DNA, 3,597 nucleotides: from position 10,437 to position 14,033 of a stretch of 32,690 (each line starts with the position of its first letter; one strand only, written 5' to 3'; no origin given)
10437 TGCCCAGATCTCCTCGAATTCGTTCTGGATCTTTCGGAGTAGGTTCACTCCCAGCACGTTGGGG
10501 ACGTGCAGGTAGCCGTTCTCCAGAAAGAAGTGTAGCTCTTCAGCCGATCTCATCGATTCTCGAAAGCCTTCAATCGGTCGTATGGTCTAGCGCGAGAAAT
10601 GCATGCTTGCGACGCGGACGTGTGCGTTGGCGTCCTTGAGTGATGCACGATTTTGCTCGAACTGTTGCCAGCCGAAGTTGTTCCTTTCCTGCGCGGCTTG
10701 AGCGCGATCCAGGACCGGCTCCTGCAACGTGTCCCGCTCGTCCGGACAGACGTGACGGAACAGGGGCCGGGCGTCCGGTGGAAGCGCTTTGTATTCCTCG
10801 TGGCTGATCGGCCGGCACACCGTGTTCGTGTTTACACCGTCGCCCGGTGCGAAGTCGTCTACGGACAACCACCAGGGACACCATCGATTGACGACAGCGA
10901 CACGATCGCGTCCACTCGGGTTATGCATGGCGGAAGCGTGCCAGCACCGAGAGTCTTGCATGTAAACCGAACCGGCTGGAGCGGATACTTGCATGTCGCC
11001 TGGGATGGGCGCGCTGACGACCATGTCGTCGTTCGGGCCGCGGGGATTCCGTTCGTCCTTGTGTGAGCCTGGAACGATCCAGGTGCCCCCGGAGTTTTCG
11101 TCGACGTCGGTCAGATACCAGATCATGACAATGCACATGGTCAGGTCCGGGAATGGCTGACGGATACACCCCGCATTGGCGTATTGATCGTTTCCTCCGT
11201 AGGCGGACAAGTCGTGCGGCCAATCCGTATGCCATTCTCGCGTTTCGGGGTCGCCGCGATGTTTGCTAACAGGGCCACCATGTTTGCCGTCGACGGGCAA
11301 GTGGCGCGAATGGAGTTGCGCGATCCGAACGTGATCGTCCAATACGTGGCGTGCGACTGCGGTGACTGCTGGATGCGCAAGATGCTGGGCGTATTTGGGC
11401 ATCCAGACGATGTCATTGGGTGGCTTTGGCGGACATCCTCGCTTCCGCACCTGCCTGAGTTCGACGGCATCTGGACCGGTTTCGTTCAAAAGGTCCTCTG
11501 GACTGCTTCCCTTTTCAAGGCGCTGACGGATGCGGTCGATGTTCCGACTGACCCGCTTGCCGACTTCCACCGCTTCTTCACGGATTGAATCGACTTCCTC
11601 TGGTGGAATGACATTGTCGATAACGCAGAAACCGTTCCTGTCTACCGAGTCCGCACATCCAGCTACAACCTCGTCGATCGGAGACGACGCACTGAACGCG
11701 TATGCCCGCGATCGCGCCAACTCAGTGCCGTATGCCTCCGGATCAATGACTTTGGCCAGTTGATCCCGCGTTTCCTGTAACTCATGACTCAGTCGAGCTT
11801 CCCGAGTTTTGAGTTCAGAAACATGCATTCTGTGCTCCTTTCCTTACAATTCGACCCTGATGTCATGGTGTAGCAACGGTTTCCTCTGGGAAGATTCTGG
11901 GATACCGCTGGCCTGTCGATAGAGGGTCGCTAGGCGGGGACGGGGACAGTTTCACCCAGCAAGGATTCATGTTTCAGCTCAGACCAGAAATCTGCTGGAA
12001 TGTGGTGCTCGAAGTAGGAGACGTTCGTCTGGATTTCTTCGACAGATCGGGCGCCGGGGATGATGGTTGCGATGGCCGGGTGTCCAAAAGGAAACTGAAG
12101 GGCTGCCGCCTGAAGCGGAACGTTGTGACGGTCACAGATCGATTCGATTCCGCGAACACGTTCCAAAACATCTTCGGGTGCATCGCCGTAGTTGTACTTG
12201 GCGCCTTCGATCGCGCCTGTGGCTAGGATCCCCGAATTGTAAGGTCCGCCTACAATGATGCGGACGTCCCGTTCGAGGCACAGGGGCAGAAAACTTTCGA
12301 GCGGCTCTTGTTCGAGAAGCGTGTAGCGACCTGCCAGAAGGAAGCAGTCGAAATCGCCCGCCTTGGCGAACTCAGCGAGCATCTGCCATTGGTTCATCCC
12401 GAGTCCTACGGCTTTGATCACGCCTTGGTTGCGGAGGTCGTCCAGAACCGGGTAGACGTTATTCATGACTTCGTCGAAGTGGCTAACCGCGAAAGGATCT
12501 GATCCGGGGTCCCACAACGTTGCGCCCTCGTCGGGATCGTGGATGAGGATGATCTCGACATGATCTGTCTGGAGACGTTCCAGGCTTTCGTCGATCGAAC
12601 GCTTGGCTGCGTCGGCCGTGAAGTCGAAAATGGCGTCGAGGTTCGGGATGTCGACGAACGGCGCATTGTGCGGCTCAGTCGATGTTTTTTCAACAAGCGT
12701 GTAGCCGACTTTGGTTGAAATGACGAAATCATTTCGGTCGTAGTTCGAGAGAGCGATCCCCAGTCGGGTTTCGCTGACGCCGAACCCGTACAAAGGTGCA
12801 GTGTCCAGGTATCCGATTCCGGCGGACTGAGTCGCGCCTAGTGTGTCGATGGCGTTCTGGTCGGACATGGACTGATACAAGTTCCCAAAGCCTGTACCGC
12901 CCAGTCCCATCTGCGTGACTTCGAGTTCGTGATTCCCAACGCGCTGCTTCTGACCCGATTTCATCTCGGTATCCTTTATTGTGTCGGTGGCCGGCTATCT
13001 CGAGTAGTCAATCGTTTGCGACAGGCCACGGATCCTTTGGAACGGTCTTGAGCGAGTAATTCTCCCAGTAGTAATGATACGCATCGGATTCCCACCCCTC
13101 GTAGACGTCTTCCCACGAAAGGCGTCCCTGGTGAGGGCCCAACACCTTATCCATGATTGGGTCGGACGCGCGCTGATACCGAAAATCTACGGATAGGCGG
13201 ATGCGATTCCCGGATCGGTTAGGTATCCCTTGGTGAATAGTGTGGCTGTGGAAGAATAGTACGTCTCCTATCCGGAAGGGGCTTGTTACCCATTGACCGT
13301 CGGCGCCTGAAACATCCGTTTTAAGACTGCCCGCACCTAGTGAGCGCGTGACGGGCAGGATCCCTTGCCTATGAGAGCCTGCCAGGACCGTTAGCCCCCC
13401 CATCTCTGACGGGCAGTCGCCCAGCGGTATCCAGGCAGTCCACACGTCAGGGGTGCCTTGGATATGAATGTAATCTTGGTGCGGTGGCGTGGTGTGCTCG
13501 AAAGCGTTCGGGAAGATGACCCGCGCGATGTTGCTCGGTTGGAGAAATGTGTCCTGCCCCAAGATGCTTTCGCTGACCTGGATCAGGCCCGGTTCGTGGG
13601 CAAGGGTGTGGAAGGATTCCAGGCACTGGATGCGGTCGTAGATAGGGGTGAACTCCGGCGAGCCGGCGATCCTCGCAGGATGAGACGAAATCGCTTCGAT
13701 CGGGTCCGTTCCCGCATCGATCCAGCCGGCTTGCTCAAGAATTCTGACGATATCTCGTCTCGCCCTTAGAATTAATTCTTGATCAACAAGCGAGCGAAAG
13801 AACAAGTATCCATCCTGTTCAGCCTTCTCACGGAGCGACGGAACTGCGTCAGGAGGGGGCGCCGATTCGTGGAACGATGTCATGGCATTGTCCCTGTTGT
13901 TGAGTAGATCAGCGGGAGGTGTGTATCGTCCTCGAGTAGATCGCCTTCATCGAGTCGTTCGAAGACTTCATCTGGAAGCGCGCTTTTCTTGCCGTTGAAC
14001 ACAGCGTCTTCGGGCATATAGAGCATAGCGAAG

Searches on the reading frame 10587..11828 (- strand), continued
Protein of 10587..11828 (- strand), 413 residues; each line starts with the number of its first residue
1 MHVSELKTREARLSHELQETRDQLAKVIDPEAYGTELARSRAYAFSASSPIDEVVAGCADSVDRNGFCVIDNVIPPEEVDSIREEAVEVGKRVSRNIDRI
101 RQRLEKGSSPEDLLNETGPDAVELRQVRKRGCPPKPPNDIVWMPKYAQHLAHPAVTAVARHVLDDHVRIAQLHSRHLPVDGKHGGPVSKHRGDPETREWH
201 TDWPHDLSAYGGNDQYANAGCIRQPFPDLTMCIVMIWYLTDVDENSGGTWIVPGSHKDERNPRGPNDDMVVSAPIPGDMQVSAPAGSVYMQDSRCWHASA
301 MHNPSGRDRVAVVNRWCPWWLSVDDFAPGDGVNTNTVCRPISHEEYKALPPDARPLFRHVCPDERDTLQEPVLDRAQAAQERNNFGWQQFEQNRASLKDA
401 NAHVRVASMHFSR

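Call 45: find_encoding_contigs(protein=P0269, flank=10000, max_places=1)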
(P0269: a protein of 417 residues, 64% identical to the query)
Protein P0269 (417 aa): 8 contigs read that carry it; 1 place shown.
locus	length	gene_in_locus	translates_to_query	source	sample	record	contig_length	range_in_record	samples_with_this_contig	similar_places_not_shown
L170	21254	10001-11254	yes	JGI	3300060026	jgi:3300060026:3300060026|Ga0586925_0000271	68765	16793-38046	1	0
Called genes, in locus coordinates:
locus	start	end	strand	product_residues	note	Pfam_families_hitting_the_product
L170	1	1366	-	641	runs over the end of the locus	PF00496:SBP_bac_5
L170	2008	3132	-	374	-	-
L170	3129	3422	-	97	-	PF00550:PP-binding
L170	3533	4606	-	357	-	PF26002:Beta-barrel_AprE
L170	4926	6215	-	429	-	PF07690:MFS_1, PF12832:MFS_1_like, PF07690:MFS_1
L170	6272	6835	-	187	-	PF00583:Acetyltransf_1 (weak), PF13508:Acetyltransf_7 (weak)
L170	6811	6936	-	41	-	-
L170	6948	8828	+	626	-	PF00149:Metallophos, PF12850:Metallophos_2 (faint)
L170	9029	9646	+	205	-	PF04542:Sigma70_r2 (weak), PF08281:Sigma70_r4_2, PF04545:Sigma70_r4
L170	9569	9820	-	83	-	-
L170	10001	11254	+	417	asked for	PF05721:PhyH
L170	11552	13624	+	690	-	-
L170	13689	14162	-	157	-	-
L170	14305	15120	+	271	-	PF00588:SpoU_methylase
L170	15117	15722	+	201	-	PF07298:NnrU (weak), PF04191:PEMT (weak)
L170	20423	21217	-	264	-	PF05721:PhyH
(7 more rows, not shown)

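Call 78: find_encoding_contigs(protein=P0245, flank=10000, max_places=3)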
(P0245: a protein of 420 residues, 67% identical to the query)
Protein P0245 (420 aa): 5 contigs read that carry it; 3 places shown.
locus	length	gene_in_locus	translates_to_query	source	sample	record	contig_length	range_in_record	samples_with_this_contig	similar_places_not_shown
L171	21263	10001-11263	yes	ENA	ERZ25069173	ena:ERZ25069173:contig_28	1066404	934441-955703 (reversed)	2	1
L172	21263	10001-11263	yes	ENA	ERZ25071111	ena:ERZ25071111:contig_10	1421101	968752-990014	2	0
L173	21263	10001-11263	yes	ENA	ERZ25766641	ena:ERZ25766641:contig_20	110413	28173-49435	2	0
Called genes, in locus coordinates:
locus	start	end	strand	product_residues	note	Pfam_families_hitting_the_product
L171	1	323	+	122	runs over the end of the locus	PF00072:Response_reg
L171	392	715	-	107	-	-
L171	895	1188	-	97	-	PF01381:HTH_3 (weak)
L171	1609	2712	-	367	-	-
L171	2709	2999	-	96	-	PF00550:PP-binding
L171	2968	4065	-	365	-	PF26002:Beta-barrel_AprE (weak)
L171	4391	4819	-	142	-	PF01797:Y1_Tnp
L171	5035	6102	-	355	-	PF07690:MFS_1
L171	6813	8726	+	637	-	PF00149:Metallophos (weak)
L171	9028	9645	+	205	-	PF04542:Sigma70_r2 (weak), PF08281:Sigma70_r4_2, PF04545:Sigma70_r4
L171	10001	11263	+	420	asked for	PF05721:PhyH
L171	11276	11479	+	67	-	-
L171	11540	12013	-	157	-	-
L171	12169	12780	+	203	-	PF00149:Metallophos (weak)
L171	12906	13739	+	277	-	PF00588:SpoU_methylase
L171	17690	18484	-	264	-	PF05721:PhyH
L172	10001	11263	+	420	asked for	PF05721:PhyH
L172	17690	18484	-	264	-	PF05721:PhyH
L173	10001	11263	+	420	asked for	PF05721:PhyH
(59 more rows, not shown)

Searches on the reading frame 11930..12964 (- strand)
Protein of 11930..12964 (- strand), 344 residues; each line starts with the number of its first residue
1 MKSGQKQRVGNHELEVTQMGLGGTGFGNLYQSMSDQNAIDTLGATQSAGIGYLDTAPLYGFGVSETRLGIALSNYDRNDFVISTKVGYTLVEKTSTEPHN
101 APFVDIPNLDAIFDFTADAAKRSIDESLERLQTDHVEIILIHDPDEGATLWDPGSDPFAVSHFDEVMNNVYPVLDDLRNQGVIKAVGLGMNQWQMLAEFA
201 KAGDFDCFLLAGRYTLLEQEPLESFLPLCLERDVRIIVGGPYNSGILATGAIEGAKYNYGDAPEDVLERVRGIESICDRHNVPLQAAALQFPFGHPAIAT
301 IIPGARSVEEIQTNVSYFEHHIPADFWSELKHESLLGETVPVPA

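Call 3: search_protein_families(library=pfam, proteins=[window:11930-12964:-])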
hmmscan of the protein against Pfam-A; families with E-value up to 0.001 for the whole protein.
window:11930-12964:- (344 aa): 1 family
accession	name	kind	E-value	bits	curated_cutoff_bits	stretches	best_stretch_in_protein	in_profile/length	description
PF00248.27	Aldo_ket_red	-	1.1e-45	156.4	24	1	19-331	2-287/291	Aldo/keto reductase family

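Call 4: search_protein_families(library=ncbifam, proteins=[window:11930-12964:-])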
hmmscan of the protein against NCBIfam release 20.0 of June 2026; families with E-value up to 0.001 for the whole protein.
window:11930-12964:- (344 aa): 5 families
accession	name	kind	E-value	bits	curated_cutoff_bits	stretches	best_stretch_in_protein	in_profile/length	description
NF049922.1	MethglyxlRedYdjG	equivalog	1.4e-32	113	550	1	7-322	4-309/326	NADH-dependent methylglyoxal reductase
NF007912.0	PRK10625.1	equivalog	1.4e-08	34.5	415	1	7-149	4-139/346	NADP(H)-dependent aldo-keto reductase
TIGR01293.1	Kv_beta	subfamily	2.3e-07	30.2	365.4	1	8-89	5-86/319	voltage-dependent potassium channel subunit beta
NF007695.0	PRK10376.1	subfamily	9.7e-07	28.1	280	1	31-192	35-168/290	oxidoreductase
NF008377.0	PRK11172.1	equivalog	1.3e-05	24.5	327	0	114-146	69-101/267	2,5-didehydrogluconate reductase DkgB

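Call 71: search_solved_structures(query=window:11930-12964:-, max_evalue=1e-15)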
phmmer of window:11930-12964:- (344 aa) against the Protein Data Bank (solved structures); distinct sequences matched with E-value up to 1e-15: 7.
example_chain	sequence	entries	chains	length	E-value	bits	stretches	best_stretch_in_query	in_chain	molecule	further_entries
1pyf_A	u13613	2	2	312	2.1e-28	102.8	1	6-316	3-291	IolS protein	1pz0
7lh6_B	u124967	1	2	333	5.1e-26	95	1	5-328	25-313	L-galactose dehydrogenase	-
9w6y_A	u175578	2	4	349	6.9e-25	91.2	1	7-329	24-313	L-galactose dehydrogenase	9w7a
8scc_A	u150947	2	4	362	2e-24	89.7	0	113-320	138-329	L-galactose dehydrogenase | L-galactose dehydrogenase isoform X1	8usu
7smi_A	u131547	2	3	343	7.9e-23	84.5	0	113-316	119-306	L-galactose dehydrogenase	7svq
1ynp_A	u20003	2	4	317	6.5e-22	81.5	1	5-319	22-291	oxidoreductase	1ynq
7ezi_A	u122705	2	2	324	8.1e-18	68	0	8-333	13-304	L-galactose dehydrogenase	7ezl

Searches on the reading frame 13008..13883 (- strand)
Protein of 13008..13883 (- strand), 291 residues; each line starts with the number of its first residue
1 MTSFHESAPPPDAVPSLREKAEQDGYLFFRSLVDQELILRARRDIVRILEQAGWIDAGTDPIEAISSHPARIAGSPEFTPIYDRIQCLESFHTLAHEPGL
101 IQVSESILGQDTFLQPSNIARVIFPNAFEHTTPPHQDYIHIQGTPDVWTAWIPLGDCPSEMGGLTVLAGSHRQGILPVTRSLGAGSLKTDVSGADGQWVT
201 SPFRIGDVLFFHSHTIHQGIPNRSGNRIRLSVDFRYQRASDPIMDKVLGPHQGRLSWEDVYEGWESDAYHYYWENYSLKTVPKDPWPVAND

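Call 3: search_protein_families(library=pfam, proteins=[window:13008-13883:-])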
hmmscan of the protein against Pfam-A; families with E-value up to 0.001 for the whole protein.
window:13008-13883:- (291 aa): 2 families
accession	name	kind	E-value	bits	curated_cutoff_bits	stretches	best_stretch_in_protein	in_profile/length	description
PF05721.19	PhyH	-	3.3e-19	70.5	22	1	22-226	2-209/213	Phytanoyl-CoA dioxygenase (PhyH)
PF13759.12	2OG-FeII_Oxy_5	-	0.00017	22.3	27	0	189-234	56-100/101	Putative 2OG-Fe(II) oxygenase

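Call 4: search_protein_families(library=ncbifam, proteins=[window:13008-13883:-])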
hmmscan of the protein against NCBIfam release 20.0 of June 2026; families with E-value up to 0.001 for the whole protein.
window:13008-13883:- (291 aa): 1 family
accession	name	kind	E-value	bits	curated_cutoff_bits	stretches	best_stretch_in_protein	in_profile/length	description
NF045813.1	DxPntBtaHylase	equivalog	4e-20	72.3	550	1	18-243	22-254/285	1-deoxypentalenic acid 11-beta-hydroxylase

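Call 62: search_solved_structures(query=window:13008-13883:-, max_evalue=0.001)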
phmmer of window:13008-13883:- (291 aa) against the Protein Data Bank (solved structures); distinct sequences matched with E-value up to 0.001: 4.
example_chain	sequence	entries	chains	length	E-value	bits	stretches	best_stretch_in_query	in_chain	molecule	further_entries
2rdn_A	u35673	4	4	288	1.2e-17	67.5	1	20-240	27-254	1-deoxypentalenic acid 11-beta hydroxylase; Fe(II)/alpha-ketoglutarate dependent hydroxyla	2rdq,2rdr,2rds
5epa_A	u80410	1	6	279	4e-06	29.6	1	147-263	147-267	SnoK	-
5ep9_A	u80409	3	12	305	4.8e-06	29.4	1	131-238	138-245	SnoN,Epimerase SnoN | SnoN,SnoN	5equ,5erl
2opw_A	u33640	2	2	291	0.00017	24.3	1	128-240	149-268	PHYHD1 protein | Phytanoyl-CoA dioxygenase domain-containing protein 1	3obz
